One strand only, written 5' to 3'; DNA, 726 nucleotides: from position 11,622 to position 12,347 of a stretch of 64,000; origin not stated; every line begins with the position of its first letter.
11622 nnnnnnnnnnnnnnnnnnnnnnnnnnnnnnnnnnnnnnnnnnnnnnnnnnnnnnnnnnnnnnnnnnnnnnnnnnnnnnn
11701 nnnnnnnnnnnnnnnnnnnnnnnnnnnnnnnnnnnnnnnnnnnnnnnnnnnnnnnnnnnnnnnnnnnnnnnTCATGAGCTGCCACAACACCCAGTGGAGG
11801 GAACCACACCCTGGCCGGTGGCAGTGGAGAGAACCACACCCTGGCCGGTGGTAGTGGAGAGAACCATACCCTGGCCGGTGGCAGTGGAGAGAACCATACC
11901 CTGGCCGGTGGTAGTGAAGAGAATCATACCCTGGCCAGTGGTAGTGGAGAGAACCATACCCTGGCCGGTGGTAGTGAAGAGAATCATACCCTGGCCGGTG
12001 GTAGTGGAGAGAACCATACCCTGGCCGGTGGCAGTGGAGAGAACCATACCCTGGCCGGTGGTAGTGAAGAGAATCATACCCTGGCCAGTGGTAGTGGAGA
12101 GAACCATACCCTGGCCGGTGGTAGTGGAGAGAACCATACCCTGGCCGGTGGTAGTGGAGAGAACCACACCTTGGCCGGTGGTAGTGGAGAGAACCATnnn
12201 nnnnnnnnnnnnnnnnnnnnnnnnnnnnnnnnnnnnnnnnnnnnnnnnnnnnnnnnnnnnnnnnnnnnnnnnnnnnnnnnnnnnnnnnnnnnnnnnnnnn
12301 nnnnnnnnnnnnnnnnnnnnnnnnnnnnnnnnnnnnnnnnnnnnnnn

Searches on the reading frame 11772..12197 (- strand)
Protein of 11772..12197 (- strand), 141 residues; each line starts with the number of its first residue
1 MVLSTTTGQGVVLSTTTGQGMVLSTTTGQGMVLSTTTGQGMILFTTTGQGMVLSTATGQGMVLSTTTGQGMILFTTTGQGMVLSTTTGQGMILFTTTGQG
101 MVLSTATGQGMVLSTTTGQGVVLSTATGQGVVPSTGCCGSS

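Call 64: search_protein_families(library=pfam, max_evalue=0.01, proteins=[window:11772-12197:-])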
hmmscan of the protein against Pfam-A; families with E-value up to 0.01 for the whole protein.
window:11772-12197:- (141 aa): 2 families
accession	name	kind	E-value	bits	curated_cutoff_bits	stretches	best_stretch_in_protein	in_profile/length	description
PF01987.23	AIM24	-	0.0033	17.6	25.7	0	15-137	39-162/205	Mitochondrial biogenesis AIM24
PF02974.19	Inh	-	0.0047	17.4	25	0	76-114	57-96/97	Protease inhibitor Inh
